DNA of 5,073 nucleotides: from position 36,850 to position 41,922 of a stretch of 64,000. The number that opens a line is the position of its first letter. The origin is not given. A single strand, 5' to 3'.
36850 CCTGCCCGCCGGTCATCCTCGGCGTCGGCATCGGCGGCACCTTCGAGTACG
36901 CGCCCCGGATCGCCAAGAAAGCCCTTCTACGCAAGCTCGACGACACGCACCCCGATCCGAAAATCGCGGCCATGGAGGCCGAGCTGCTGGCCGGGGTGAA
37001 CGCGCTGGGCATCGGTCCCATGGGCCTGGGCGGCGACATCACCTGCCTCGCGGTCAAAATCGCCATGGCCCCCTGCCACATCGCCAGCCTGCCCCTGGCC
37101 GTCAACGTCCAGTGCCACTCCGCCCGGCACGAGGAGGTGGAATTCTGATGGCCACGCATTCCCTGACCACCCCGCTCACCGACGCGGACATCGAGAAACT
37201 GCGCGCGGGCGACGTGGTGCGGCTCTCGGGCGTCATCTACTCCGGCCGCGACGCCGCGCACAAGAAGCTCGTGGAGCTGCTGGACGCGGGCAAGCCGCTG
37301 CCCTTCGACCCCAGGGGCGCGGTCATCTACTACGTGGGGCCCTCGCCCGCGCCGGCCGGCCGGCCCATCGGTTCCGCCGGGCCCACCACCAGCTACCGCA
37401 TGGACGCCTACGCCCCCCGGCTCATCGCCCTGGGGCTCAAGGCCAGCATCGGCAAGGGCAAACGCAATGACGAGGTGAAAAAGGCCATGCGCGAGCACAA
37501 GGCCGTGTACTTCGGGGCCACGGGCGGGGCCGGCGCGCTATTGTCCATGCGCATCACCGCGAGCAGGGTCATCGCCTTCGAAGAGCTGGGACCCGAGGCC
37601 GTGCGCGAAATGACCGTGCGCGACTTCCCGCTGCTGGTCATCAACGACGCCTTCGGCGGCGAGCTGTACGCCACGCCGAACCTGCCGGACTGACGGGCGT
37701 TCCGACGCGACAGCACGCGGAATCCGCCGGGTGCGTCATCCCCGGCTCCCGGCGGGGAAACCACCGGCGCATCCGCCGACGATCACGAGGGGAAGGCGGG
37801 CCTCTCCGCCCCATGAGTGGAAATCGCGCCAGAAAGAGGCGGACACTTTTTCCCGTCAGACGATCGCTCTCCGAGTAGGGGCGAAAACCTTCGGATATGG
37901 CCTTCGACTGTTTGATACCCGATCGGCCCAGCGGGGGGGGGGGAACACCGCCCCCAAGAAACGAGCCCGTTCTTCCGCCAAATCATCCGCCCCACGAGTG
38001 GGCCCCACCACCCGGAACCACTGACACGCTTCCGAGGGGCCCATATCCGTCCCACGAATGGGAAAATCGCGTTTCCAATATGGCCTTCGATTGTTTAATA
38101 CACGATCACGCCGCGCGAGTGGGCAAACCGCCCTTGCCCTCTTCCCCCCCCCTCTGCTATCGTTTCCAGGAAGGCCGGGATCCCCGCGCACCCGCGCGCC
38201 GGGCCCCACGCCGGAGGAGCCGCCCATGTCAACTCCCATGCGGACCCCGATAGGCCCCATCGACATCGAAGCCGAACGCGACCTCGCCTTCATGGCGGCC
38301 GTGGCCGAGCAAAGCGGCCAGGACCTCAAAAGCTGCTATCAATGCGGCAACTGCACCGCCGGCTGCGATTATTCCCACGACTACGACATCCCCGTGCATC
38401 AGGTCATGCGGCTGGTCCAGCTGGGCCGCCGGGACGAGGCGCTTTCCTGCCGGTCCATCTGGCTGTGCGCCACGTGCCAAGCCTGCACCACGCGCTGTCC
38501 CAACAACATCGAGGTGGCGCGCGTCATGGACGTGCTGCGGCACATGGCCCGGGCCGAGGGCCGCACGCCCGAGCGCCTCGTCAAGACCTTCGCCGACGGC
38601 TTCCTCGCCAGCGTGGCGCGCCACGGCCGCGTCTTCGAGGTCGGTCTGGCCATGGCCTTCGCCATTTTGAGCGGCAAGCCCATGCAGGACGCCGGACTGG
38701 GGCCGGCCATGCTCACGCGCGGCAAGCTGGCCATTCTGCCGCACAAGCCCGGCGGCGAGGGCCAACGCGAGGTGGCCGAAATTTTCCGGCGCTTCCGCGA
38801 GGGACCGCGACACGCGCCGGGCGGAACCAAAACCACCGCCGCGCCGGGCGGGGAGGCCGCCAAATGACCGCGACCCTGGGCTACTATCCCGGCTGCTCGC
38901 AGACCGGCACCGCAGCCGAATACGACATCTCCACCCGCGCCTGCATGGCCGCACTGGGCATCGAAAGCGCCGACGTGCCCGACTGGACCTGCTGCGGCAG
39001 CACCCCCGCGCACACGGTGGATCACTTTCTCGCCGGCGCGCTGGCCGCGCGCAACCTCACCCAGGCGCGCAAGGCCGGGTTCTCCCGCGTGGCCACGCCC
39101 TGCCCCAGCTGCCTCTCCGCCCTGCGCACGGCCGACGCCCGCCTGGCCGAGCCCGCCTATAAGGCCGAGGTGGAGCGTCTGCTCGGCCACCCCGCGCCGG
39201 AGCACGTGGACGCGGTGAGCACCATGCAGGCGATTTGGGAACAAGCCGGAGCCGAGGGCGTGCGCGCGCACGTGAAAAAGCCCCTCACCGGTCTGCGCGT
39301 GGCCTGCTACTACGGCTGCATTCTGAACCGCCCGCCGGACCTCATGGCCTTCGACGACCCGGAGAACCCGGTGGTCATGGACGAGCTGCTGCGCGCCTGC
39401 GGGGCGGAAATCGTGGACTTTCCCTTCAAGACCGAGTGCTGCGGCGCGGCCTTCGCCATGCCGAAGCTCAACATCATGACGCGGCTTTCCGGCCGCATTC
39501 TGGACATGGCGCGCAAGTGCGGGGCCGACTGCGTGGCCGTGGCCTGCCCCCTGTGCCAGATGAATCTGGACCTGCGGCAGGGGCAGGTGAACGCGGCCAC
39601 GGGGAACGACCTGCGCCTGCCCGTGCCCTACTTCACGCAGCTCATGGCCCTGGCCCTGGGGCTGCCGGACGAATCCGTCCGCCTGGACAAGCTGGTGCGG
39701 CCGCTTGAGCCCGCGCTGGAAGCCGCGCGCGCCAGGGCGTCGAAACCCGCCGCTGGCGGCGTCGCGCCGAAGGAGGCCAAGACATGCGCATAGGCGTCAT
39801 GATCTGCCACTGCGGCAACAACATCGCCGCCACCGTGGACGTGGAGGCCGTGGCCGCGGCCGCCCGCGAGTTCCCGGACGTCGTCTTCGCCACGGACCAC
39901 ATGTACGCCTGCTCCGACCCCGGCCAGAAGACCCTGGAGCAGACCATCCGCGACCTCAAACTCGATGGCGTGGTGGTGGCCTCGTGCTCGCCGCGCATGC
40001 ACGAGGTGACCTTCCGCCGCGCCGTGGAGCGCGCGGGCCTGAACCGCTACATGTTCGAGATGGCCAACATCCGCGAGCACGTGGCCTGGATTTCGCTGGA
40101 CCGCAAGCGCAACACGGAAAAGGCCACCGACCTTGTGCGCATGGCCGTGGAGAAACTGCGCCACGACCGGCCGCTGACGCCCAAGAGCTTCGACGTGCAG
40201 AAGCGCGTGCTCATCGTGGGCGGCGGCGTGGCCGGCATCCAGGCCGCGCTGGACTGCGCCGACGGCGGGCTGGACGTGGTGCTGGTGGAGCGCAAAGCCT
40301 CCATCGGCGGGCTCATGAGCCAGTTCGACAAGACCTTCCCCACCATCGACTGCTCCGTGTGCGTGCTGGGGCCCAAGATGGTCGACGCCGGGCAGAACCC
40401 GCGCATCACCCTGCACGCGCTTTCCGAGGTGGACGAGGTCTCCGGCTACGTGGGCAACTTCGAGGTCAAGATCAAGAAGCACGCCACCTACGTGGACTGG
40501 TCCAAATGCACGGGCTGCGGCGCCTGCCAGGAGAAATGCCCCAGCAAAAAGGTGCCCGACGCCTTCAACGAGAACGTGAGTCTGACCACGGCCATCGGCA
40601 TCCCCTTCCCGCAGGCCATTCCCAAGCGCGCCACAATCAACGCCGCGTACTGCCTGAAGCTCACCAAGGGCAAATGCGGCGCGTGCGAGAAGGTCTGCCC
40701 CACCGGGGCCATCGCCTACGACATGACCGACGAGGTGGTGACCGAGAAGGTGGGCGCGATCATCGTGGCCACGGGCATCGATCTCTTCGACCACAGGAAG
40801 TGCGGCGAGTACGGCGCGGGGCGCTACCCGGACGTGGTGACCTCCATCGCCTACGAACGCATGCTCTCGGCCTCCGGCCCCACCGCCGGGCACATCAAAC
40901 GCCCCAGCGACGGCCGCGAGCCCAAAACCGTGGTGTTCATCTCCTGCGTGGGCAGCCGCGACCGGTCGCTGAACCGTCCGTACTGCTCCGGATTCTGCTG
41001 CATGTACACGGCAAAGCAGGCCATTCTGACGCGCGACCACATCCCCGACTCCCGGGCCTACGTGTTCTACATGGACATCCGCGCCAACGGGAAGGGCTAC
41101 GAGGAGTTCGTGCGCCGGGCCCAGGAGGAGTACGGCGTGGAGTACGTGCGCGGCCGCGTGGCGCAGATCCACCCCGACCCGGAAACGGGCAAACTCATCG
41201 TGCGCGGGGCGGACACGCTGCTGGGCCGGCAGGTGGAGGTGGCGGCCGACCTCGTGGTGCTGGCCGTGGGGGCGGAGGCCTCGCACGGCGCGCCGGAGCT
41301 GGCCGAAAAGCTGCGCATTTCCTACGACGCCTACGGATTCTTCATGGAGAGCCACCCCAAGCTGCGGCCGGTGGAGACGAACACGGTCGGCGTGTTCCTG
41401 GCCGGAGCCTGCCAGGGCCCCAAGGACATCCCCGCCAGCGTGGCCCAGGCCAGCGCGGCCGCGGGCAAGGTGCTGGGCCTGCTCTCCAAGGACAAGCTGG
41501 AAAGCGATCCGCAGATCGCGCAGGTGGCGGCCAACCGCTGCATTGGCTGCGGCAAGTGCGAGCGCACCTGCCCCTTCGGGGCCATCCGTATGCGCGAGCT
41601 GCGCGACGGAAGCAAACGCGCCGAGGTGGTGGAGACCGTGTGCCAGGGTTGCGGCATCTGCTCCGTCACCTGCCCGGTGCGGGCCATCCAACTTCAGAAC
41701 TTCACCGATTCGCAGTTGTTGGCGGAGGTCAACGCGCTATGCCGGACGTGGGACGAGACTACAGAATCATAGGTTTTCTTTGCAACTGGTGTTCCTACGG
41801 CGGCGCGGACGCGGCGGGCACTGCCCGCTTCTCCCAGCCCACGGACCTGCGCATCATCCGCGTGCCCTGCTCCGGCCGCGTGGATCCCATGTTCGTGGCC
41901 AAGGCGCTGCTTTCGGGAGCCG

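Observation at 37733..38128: Eroded 61-bp-period repeat-spacer array (type I-E CRISPR-like) between the fumarase genes and hdrC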

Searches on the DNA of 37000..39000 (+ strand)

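Call 8: search_rna_families(source=window, start=37000, end=39000, threshold=evalue, max_evalue=10)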
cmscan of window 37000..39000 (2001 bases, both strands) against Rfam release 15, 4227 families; matches with E-value up to 10: 8.
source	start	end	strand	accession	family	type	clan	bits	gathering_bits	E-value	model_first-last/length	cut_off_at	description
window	38582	38630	-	RF04305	HCV_SL1412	Cis-reg;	-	19.1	38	0.33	1-48/48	no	Hepatitis C virus stem-loop SL1412 RNA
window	37909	37961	+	RF02979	freshwater-1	Gene; sRNA;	-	17.6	72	1.2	1-62/62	no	freshwater-1 RNA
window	37595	37699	-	RF01780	AS1890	Gene;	-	17.6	39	5.4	1-109/109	no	AS1890 sRNA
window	37571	37702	-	RF00620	HCV_ARF_SL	Cis-reg;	-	17.2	42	4.3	1-136/136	no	Hepatitis C alternative reading frame stem-loop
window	38273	38429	+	RF01754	radC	Cis-reg;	-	16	40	3.2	1-149/149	no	radC RNA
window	37595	37673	-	RF01781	ASdes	Gene; sRNA;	-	15.3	40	5.3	1-68/68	no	ASdes TB sRNA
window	38567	38696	+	RF02647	Cis52_sRNA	Gene; sRNA;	-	15.3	56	5.7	1-179/179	no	Ruegeria cis52 sRNA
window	38716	38754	-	RF02691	BTH_s19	Gene; sRNA;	-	11.4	153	6.8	36-78/224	no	Burkholderia sRNA 19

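Call 47: search_dna_similar(query=window:37694-38226:+, collection=phages, mode=distant, max_evalue=1, max_rows=10)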
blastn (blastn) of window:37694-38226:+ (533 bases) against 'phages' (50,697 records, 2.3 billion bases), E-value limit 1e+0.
Records with a match: 4; places in all: 4; records where one place covers at least 80% of the query: 0.
Best place of each record, by identity: 80-90% 4.
By first word of the organism name: Acidithiobacillus 3; Enterococcus 1.
By host as written in the record: Acidithiobacillus caldus 2; Enterococcus_D gallinarum DO103 1; Acidithiobacillus caldus ATCC 51756 1.
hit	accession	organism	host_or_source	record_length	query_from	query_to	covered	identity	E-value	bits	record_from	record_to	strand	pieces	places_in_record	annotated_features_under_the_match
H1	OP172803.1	Enterococcus phage EG103P3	Enterococcus_D gallinarum DO103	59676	354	394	8%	82.9%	5e-1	42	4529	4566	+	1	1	hypothetical protein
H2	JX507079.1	Acidithiobacillus phage AcaML1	Acidithiobacillus caldus ATCC 51756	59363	499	531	6%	87.9%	1e-1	43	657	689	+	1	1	hypothetical protein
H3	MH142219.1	Acidithiobacillus phage AcaML1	Acidithiobacillus caldus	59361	499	531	6%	87.9%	1e-1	43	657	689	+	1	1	record has no annotation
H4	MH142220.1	Acidithiobacillus phage AcaML1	Acidithiobacillus caldus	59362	499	531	6%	87.9%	1e-1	43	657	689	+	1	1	record has no annotation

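Call 48: search_dna_similar(query=window:37694-38226:+, collection=plasmids, mode=distant, max_evalue=1, max_rows=10)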
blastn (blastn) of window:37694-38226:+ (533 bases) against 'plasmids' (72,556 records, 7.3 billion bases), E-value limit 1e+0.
Records with a match: 6; places in all: 6; records where one place covers at least 80% of the query: 0.
Best place of each record, by identity: 90-95% 3; 80-90% 3.
By first word of the organism name: Azospirillum 3; Streptomyces 2; Nonomuraea 1.
By predicted mobility (MOB-suite, as given by PLSDB): non-mobilizable 5; mobilizable 1.
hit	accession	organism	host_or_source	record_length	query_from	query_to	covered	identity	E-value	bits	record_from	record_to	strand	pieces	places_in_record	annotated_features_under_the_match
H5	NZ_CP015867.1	Streptomyces parvulus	-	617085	489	531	8%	86.7%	1e-1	46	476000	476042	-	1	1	none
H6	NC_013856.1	Azospirillum sp. B510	-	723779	492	532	8%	85.4%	1e-2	48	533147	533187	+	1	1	4Fe-4S dicluster domain-containing protein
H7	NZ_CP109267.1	Streptomyces sp. NBC_01643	-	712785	40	78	7%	87.2%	1e-1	46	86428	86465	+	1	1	none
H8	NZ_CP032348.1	Azospirillum brasilense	soil sample,Agricultural field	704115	91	118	5%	92.9%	5e-1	43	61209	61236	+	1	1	extracellular solute-binding protein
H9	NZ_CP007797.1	Azospirillum argentinense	Triticum aestivum L.,Root,wheat ...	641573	91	118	5%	92.9%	5e-1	43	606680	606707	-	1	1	extracellular solute-binding protein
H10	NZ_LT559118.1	Nonomuraea gerenzanensis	-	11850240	496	523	5%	92.9%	5e-1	43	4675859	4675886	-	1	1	none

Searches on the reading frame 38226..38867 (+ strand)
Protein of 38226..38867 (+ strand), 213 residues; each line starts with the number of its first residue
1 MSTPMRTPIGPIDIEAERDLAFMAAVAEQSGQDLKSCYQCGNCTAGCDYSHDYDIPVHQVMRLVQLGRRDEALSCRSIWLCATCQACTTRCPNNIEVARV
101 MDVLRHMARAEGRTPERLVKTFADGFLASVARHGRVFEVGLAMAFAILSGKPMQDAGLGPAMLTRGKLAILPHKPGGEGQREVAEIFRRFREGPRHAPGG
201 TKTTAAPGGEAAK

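Call 15: search_protein_families(library=pfam, proteins=[window:38226-38867:+])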
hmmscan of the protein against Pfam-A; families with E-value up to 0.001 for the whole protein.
window:38226-38867:+ (213 aa): 4 families
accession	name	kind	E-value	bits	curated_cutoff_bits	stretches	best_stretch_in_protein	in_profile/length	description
PF13534.11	Fer4_17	-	2.6e-09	37.9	22.2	1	36-95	1-60/61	4Fe-4S dicluster domain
PF13183.11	Fer4_8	-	3.3e-09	37.6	27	1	34-95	2-68/68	4Fe-4S dicluster domain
PF13187.11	Fer4_9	-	1.9e-08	34.6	27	1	37-94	2-50/52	4Fe-4S dicluster domain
PF12838.12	Fer4_7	-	0.00066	20.5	27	0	36-95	1-52/52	4Fe-4S dicluster domain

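Call 27: find_encoding_contigs(protein=window:38226-38867:+, flank=3000, max_places=10)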
Protein window:38226-38867:+ (213 aa): 4 contigs read that carry it; 1 place shown.
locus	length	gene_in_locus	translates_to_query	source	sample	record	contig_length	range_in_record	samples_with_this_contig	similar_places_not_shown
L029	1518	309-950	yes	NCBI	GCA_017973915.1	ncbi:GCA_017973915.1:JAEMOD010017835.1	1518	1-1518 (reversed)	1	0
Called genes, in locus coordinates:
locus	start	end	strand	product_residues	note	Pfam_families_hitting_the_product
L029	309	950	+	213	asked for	PF13183:Fer4_8, PF13187:Fer4_9, PF13534:Fer4_17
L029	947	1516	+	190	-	?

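Call 29: find_related_loci(query=window:38226-38867:+, collection=metagenome_contigs, flank=1500)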
Query window:38226-38867:+ (213 aa) in metagenome_contigs; peptide patterns used: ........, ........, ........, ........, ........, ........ (x = any residue, [..] = any of these).
342 stretches matched a pattern; 30 encode a relative of the query (tblastn E <= 1e-3); 30 distinct loci.
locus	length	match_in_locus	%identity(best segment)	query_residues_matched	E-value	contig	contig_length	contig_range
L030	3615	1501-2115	77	9-213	5e-108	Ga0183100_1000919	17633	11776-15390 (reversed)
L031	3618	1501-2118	75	4-213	1e-105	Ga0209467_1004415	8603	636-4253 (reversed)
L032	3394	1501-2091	79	4-199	5e-106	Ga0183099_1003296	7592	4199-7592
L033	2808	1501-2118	75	4-213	1e-106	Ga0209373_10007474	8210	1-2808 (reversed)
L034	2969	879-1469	78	4-199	4e-106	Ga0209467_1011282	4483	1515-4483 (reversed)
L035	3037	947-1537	78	4-199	5e-106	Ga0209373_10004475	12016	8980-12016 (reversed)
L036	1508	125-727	76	2-202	2e-107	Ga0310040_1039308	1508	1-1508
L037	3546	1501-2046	80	12-193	1e-100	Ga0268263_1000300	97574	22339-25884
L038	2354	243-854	73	4-203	9e-101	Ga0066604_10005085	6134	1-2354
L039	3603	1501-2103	72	4-207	5e-99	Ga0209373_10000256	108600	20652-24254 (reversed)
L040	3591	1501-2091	75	8-203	1e-98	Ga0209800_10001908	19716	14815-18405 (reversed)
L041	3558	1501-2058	74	5-190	4e-93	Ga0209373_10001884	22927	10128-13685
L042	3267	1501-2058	74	5-190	4e-91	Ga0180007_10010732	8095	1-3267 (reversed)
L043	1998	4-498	75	26-190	2e-84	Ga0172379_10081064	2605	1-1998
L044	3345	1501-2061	57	12-199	3e-70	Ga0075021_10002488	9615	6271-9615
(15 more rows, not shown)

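Call 32: find_related_loci(query=window:38226-38867:+, collection=genome_contigs, flank=1200)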
Query window:38226-38867:+ (213 aa) in genome_contigs; peptide patterns used: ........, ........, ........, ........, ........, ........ (x = any residue, [..] = any of these).
324 stretches matched a pattern; 38 encode a relative of the query (tblastn E <= 1e-3); 38 distinct loci.
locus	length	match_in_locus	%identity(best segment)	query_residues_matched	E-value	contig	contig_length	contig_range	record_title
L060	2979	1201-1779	82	1-193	6e-111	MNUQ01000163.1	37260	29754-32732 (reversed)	MAG: Desulfovibrionaceae bacterium CG1_02_65_16 cg1_0.2_scaffold_768_c, whole genome shotgun sequence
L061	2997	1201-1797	74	1-199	9e-101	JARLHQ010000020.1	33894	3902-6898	MAG: Humidesulfovibrio sp. isolate MAG_BO58 MetaBAT2_Bin_58_Oxic_k141_1396271, whole genome shotgun sequence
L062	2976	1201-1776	79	12-202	2e-100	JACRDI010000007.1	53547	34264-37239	MAG: Desulfovibrio sp. isolate NC_groundwater_1668_Pr3_B-0.1um_67_39 SR-2_scaffold_141_978893, whole genome shotgun sequ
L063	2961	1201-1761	76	4-190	7e-99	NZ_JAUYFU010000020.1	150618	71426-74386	MAG: Humidesulfovibrio sp. isolate C21_metabat.bin.31 C21_k141_62582, whole genome shotgun sequence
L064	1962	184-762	75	1-193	2e-100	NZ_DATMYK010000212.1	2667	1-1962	MAG: Humidesulfovibrio sp. isolate SMAG_U13145 k141_53186, whole genome shotgun sequence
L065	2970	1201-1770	76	1-190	1e-96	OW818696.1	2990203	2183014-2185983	metagenome genome assembly, chromosome: 1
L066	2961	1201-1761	75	4-191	6e-96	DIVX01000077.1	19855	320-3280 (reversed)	MAG TPA_asm: Desulfovibrio sp. UBA6121 UBA6121_contig_20824, whole genome shotgun sequence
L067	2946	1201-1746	77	12-193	5e-95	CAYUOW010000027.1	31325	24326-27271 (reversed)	MAG TPA_asm: uncultured Desulfocurvus sp. isolate binchicken_co158_134 genome assembly, contig: NODE_1272_length_31325_c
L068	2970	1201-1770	73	1-190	4e-95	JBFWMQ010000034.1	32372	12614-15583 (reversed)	MAG: Desulfovibrio sp. isolate CA_2019_NHSR_93 NODE_3203_length_32372_cov_6.428997_NHSR, whole genome shotgun sequence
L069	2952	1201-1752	76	8-191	2e-94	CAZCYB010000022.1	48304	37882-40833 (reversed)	MAG TPA_asm: uncultured Desulfocurvus sp. isolate binchicken_co232_186 genome assembly, contig: NODE_1133_length_48304_c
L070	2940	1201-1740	78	12-191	1e-94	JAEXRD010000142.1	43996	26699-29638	MAG: Proteobacteria bacterium isolate OH_HBrB_246 k127_2364131, whole genome shotgun sequence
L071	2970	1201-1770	72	1-190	3e-92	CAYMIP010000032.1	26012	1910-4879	MAG TPA_asm: uncultured Desulfocurvus sp. isolate SRP302447_co3_71 genome assembly, contig: NODE_5093_length_26012_cov_2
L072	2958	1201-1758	74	5-190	4e-91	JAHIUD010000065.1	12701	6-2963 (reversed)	MAG: Proteobacteria bacterium isolate MM_PC_MetaG.mb.237 MM_PC_MetaG.mb.237_k141_1099187, whole genome shotgun sequence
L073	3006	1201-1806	69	5-201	8e-91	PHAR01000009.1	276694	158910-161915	MAG: Deltaproteobacteria bacterium HGW-Deltaproteobacteria-8 08E140C01_z5_2013_Ig3399_v2_scaffold_538, whole genome shot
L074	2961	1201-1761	70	5-191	1e-88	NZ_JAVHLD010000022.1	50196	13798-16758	MAG: Humidesulfovibrio sp. isolate Ess09-03 NODE_22_length_50196_cov_9.688977, whole genome shotgun sequence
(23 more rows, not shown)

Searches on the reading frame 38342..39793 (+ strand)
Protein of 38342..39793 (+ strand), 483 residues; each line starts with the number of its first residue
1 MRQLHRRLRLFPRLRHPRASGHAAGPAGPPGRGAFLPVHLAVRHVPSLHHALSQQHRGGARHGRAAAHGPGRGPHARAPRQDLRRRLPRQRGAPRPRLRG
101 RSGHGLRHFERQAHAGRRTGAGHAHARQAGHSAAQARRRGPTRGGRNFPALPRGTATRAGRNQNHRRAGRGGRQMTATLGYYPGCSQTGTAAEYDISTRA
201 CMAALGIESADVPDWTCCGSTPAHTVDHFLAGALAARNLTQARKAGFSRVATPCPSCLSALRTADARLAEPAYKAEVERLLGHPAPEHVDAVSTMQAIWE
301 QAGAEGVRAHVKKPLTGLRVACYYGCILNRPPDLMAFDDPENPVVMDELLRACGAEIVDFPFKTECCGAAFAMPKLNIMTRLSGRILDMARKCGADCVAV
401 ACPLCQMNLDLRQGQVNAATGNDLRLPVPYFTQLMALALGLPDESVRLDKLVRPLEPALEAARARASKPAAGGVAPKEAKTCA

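Call 15: search_protein_families(library=pfam, proteins=[window:38342-39793:+])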
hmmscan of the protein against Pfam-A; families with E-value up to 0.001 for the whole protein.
window:38342-39793:+ (483 aa): 1 family
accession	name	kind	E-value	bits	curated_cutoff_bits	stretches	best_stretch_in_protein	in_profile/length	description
PF02754.22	CCG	-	7.4e-23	80.9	20.6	2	180-262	2-85/85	Cysteine-rich domain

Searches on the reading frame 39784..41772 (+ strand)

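Call 15: search_protein_families(library=pfam, proteins=[window:39784-41772:+])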
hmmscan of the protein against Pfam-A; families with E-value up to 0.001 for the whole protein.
window:39784-41772:+ (662 aa): 25 families
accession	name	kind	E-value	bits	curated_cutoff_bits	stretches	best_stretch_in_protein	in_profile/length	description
PF00037.32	Fer4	-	3.3e-20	71.4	21.1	4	583-602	5-24/24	4Fe-4S binding domain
PF12838.12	Fer4_7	-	2.2e-18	66.9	27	1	585-634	1-52/52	4Fe-4S dicluster domain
PF12837.12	Fer4_6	-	5.9e-17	61.2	25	2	579-601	2-24/24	4Fe-4S binding domain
PF25160.1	LdpA_Fe-S-bd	-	2.6e-15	56.3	27.6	2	579-605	21-47/49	LdpA Fe-S cluster-binding domain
PF13484.11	Fer4_16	-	1.1e-14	55.4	30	0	585-604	1-20/66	4Fe-4S double cluster binding domain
PF14697.11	Fer4_21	-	8.8e-14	51.8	35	1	579-636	1-58/59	4Fe-4S dicluster domain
PF13237.11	Fer4_10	-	1.8e-13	50.6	25.5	2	583-631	6-53/53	4Fe-4S dicluster domain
PF07992.20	Pyr_redox_2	-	6e-13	49.3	26.1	2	141-242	2-83/291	Pyridine nucleotide-disulphide oxidoreductase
PF13187.11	Fer4_9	-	7.3e-12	45.6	27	1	585-635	1-52/52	4Fe-4S dicluster domain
PF12797.12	Fer4_2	-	8.2e-12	44.7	24.5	1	235-254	3-22/22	4Fe-4S binding domain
PF13183.11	Fer4_8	-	9.4e-11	42.5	27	1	235-255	47-67/68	4Fe-4S dicluster domain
PF12798.12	Fer4_3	-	1.5e-10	41.5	27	0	586-600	1-15/15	4Fe-4S binding domain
PF12831.13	FAD_oxidored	-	3.1e-09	37.1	27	1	142-180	2-40/416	FAD dependent oxidoreductase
PF17179.9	Fer4_22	-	3.3e-08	34.7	27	0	226-254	65-93/95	4Fe-4S dicluster domain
PF12800.12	Fer4_4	-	1.7e-07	31.4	24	0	584-599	2-17/17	4Fe-4S binding domain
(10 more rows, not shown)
